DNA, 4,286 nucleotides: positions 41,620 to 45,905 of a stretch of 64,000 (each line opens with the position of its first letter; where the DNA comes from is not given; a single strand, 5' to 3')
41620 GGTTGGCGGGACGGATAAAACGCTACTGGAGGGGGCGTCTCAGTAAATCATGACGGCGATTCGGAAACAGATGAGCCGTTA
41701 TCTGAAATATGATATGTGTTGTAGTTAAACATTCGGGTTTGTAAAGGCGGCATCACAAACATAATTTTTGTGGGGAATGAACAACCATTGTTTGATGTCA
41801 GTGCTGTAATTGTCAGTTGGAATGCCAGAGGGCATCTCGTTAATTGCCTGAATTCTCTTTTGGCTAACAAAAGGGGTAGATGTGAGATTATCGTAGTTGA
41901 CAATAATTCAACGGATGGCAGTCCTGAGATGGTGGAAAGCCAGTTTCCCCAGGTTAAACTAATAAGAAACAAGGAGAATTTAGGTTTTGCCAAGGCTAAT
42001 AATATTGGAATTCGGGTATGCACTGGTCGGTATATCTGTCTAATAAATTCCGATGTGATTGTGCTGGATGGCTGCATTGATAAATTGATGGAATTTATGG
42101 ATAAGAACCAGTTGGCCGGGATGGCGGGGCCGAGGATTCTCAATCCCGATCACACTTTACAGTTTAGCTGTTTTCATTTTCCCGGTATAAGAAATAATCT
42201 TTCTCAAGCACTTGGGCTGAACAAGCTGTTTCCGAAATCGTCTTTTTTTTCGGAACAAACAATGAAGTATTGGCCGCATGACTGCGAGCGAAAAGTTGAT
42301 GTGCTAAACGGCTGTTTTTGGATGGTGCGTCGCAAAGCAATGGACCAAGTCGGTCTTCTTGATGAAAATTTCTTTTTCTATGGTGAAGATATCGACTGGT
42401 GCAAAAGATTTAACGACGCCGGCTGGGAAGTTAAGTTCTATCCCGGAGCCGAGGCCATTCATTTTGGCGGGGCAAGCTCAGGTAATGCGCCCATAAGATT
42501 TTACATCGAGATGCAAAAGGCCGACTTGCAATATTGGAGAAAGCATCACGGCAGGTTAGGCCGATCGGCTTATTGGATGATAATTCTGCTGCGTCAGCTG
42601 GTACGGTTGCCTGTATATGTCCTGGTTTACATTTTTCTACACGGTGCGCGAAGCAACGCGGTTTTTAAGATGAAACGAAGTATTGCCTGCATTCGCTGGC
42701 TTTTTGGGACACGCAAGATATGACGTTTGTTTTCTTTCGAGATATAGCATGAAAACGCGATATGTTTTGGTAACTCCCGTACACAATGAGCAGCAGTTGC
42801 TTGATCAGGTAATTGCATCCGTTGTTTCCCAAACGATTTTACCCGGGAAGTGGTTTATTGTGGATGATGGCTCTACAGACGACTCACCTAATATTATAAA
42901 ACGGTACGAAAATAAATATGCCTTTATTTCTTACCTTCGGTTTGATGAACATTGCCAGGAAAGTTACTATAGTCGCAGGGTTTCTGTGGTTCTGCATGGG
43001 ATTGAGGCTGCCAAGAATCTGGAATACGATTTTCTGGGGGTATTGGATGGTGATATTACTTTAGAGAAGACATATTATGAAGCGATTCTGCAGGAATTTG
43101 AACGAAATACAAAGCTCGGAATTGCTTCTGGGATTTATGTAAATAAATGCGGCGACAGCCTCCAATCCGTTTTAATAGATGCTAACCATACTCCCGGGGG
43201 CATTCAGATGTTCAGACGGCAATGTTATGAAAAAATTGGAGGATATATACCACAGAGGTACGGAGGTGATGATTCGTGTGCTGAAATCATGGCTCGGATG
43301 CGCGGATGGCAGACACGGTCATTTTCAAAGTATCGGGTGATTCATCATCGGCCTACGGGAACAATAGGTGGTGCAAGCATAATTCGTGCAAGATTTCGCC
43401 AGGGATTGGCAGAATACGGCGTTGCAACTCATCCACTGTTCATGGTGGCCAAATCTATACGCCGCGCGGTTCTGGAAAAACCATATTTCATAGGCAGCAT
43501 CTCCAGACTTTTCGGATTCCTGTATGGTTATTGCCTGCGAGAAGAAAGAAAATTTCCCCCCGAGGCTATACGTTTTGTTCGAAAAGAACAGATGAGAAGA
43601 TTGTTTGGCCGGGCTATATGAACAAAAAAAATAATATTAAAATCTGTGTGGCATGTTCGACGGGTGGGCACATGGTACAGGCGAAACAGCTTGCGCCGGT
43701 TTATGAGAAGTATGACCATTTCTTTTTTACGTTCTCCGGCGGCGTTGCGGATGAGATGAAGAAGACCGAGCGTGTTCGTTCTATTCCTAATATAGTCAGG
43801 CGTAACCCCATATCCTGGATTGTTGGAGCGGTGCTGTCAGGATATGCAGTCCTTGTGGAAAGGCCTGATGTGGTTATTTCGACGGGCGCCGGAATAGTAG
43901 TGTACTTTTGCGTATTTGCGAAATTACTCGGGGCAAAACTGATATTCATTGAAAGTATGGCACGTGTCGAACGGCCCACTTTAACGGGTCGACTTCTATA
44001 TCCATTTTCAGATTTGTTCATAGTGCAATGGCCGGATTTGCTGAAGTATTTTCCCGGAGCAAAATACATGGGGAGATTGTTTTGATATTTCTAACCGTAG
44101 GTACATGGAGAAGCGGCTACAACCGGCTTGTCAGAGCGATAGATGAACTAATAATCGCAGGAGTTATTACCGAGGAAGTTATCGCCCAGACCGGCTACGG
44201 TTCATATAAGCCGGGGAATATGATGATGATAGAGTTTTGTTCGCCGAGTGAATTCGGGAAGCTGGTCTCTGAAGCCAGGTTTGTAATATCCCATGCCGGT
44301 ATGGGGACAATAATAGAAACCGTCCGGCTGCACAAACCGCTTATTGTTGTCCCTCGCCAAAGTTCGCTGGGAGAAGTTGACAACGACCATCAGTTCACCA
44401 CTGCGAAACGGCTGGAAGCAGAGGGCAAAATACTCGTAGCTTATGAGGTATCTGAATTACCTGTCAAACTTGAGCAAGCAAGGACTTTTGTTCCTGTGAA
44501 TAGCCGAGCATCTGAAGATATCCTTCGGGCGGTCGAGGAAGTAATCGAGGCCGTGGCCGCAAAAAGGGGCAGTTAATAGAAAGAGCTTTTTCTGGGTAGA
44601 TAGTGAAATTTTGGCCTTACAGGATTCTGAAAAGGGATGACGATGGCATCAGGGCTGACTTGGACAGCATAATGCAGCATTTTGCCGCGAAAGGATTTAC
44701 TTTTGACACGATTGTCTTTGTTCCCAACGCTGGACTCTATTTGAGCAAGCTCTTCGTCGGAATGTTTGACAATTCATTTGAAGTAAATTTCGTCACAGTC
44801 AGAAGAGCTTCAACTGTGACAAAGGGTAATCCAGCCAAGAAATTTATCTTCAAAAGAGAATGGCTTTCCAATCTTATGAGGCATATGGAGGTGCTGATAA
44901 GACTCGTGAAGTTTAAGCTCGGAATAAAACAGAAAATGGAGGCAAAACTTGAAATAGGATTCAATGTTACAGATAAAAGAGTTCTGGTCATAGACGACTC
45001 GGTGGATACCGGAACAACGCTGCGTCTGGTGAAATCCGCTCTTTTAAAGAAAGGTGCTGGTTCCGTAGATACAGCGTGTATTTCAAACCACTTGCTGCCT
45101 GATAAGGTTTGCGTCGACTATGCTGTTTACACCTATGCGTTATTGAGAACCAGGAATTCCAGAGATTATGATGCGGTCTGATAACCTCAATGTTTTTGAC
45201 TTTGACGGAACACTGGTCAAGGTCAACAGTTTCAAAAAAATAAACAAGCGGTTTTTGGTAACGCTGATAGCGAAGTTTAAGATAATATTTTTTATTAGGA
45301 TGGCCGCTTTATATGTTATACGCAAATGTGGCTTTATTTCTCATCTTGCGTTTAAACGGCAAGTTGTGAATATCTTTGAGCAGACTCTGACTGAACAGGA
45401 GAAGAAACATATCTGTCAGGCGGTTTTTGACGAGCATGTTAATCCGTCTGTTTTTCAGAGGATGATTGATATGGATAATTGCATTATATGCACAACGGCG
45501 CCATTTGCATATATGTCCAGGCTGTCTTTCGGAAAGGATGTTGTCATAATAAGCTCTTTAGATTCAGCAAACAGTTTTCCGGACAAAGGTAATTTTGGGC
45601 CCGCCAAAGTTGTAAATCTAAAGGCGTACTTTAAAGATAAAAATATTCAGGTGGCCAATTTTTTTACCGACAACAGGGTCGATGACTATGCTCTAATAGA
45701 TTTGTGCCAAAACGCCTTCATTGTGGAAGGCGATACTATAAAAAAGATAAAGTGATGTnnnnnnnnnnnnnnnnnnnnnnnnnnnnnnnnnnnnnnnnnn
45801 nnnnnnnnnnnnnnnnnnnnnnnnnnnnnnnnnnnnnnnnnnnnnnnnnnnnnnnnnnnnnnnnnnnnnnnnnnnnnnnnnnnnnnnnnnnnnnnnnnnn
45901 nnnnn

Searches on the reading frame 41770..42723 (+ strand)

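Call 50: search_protein_families(library=pfam, proteins=[window:41770-42723:+], max_evalue=0.001)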
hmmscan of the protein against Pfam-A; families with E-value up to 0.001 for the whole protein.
window:41770-42723:+ (317 aa): 5 families
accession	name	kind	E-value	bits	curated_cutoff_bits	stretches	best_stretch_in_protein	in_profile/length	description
PF00535.33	Glycos_transf_2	-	6.3e-30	104.8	23.3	1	11-163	1-136/168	Glycosyl transferase family 2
PF13641.12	Glyco_tranf_2_3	-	7e-22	79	27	1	10-234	3-214/230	Glycosyltransferase like family 2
PF13632.12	Glyco_trans_2_3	-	1.5e-07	31.8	27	1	88-287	1-167/198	Glycosyl transferase family group 2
PF13704.12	Glyco_tranf_2_4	-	0.00031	21.6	27.5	0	36-74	18-55/98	Glycosyl transferase family 2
PF10111.15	Glyco_tranf_2_2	-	0.00085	19.3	27.3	0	38-214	30-199/276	Glycosyltransferase like family 2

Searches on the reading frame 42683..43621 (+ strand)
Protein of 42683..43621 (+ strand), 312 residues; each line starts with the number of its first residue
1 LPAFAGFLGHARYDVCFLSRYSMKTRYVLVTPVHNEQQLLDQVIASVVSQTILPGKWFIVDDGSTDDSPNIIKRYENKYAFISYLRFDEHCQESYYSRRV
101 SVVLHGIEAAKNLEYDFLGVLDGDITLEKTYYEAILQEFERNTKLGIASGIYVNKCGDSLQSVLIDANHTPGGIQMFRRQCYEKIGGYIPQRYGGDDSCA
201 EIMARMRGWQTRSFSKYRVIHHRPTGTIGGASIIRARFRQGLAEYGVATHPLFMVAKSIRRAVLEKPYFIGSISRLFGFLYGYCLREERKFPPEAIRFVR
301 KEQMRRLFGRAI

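Call 50: search_protein_families(library=pfam, proteins=[window:42683-43621:+], max_evalue=0.001)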
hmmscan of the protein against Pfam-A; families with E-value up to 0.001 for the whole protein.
window:42683-43621:+ (312 aa): 3 families
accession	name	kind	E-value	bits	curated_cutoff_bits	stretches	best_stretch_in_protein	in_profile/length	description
PF00535.33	Glycos_transf_2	-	4.6e-16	59.6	23.3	1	30-165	3-129/168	Glycosyl transferase family 2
PF13641.12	Glyco_tranf_2_3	-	0.00017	22.1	27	0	27-147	4-118/230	Glycosyltransferase like family 2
PF13506.12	Glyco_transf_21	-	0.00071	19.5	21.7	0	95-167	14-82/174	Glycosyl transferase family 21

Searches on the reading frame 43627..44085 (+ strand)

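Call 50: search_protein_families(library=pfam, proteins=[window:43627-44085:+], max_evalue=0.001)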
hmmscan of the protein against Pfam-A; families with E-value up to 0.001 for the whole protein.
window:43627-44085:+ (152 aa): 1 family
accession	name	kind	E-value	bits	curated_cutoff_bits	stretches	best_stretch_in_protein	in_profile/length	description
PF08660.17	Alg14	-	2.9e-20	73.4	27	1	44-151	58-171/171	Oligosaccharide biosynthesis protein Alg14 like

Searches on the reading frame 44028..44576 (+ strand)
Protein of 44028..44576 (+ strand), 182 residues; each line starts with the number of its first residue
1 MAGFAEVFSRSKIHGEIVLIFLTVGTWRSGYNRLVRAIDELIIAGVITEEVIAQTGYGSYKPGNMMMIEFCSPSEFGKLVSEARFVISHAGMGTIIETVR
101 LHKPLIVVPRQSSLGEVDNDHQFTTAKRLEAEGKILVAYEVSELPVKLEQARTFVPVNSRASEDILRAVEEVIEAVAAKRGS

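Call 50: search_protein_families(library=pfam, proteins=[window:44028-44576:+], max_evalue=0.001)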
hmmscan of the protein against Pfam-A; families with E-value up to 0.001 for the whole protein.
window:44028-44576:+ (182 aa): 2 families
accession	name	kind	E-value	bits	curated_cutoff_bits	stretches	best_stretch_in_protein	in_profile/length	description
PF04101.22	Glyco_tran_28_C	-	1.4e-14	54.9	22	1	20-151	2-136/166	Glycosyltransferase family 28 C-terminal domain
PF13528.12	Glyco_trans_1_3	-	0.00089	19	25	0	6-113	185-285/322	Glycosyl transferase family 1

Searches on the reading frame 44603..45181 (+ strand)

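Call 3: search_protein_families(library=pfam, proteins=[window:44603-45181:+], max_evalue=0.1)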
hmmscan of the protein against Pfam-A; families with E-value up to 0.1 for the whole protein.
window:44603-45181:+ (192 aa): 2 families
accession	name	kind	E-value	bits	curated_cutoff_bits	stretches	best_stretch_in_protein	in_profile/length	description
PF00156.33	Pribosyltran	-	1.5e-09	37.8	26.3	1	30-161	26-124/158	Phosphoribosyl transferase domain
PF04473.18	DUF553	-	0.092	12.7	20.5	0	169-187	63-81/140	Transglutaminase-like domain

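Call 52: search_protein_families(library=ncbifam, proteins=[window:44603-45181:+], max_evalue=0.001)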
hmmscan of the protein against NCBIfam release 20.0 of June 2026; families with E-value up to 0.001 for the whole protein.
window:44603-45181:+ (192 aa): 12 families
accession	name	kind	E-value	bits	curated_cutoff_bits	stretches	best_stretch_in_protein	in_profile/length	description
NF006605.0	PRK09162.1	equivalog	3.3e-07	29.9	181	1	111-165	85-139/183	hypoxanthine-guanine phosphoribosyltransferase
TIGR01203.1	HGPRTase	equivalog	2.1e-06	27.6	150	1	110-162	69-123/167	hypoxanthine phosphoribosyltransferase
TIGR01251.1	ribP_PPkin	subfamily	7.8e-06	25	113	1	118-160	204-246/309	ribose-phosphate diphosphokinase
NF002320.0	PRK01259.1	subfamily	1.2e-05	24.9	297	1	116-164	206-253/316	ribose-phosphate diphosphokinase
NF008616.0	PRK11595.1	equivalog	4.3e-05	23.1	304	1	109-162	172-225/227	DNA utilization protein GntX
TIGR00201.1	comF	subfamily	5.3e-05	23.2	233.55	1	110-160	137-188/190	ComF family protein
NF002095.0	PRK00934.1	equivalog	5.6e-05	22.4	296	1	120-164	201-245/287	ribose-phosphate diphosphokinase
NF002618.0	PRK02269.1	equivalog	9.7e-05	22.1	460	1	116-161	209-254/321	ribose-phosphate diphosphokinase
NF003548.0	PRK05205.1-4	equivalog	0.00023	21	218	1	104-152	71-118/173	bifunctional pyr operon transcriptional regulator/uracil phosphoribosyltransferase PyrR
NF002635.0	PRK02304.1-4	subfamily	0.00031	20.3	146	1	123-169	114-160/188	adenine phosphoribosyltransferase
NF003546.0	PRK05205.1-2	equivalog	0.00084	19.1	268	0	109-150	80-121/175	bifunctional pyr operon transcriptional regulator/uracil phosphoribosyltransferase PyrR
NF040646.1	HPT_Archaea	equivalog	0.00094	18.8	200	0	123-162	113-152/184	hypoxanthine/guanine phosphoribosyltransferase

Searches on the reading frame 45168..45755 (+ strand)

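Call 3: search_protein_families(library=pfam, proteins=[window:45168-45755:+], max_evalue=0.1)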
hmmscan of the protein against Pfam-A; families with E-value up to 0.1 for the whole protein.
window:45168-45755:+ (195 aa): 1 family
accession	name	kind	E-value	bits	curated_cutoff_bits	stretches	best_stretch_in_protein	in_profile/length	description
PF12710.13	HAD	-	4.6e-09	37.4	27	1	9-172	2-184/189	haloacid dehalogenase-like hydrolase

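Call 52: search_protein_families(library=ncbifam, proteins=[window:45168-45755:+], max_evalue=0.001)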
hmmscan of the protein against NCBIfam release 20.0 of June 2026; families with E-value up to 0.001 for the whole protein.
window:45168-45755:+ (195 aa): 1 family
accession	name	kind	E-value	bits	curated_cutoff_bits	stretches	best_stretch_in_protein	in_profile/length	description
TIGR01490.1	HAD-SF-IB-hyp1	subfamily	8.6e-06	26.1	98.3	1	8-102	2-95/202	HAD-IB family hydrolase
